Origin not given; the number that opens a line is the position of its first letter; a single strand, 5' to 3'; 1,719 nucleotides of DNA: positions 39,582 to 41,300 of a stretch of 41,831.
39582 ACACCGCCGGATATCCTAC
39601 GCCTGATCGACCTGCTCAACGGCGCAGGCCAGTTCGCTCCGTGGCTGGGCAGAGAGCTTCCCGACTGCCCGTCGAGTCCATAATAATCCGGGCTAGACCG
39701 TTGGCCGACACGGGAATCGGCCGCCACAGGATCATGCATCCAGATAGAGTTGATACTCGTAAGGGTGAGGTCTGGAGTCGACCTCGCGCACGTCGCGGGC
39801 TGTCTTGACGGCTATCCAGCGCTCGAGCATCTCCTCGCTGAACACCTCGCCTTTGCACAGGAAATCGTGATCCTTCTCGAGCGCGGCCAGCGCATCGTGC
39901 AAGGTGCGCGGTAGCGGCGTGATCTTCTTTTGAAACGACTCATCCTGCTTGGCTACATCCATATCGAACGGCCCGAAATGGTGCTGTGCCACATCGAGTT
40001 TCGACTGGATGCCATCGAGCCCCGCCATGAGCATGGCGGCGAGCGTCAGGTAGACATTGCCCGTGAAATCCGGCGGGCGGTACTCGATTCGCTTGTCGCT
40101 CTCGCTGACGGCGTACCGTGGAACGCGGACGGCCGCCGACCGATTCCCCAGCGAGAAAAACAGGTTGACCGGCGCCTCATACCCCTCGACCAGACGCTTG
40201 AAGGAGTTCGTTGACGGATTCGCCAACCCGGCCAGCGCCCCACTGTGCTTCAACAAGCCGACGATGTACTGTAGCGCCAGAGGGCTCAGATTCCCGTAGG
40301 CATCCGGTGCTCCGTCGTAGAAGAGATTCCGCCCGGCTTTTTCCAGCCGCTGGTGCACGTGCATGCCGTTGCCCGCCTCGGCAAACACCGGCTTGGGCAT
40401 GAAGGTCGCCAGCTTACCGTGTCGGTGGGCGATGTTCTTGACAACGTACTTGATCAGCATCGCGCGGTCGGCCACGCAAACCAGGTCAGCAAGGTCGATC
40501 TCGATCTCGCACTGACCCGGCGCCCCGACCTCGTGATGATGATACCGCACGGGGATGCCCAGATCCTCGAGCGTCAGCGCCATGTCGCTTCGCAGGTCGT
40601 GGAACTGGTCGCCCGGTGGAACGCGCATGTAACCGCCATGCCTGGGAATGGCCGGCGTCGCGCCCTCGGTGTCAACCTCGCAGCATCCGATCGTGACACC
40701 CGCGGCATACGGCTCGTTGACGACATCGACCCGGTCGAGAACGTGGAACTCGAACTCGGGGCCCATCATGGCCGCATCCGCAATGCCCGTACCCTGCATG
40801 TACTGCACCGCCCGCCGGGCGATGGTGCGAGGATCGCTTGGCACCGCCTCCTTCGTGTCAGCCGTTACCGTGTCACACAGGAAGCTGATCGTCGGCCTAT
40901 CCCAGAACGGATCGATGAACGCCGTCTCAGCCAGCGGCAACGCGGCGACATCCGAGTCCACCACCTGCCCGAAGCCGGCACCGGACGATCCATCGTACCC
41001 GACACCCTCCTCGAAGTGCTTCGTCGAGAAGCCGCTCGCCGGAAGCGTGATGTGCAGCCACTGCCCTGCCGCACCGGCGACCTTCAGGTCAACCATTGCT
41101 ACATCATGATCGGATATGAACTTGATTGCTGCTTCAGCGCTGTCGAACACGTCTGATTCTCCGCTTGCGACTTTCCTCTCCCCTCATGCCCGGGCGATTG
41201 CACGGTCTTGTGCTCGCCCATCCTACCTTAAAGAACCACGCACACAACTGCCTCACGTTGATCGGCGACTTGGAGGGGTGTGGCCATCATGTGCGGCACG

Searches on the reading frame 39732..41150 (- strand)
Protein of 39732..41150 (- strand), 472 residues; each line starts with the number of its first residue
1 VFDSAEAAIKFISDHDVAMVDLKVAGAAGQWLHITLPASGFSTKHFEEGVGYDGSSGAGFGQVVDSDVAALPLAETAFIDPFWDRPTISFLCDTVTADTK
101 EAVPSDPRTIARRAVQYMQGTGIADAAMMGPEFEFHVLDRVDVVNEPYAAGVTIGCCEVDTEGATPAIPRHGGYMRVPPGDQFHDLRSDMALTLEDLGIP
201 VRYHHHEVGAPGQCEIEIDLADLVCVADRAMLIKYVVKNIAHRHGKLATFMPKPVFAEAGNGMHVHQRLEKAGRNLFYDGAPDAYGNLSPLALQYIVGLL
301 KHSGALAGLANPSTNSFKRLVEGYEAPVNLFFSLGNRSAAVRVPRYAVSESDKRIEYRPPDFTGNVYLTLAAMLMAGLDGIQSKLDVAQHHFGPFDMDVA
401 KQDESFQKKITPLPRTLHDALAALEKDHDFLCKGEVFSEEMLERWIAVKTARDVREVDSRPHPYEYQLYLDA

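Call 81: search_protein_families(library=pfam, proteins=[window:39732-41150:-], max_evalue=0.0001)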
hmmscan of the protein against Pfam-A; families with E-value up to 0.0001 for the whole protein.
window:39732-41150:- (472 aa): 2 families
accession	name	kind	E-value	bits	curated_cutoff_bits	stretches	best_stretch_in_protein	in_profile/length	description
PF00120.29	Gln-synt_C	-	6.5e-106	354.7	24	1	105-469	2-344/344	Glutamine synthetase, catalytic domain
PF03951.24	Gln-synt_N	-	8.9e-17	60.9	33.4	1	16-95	1-80/82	Glutamine synthetase, beta-Grasp domain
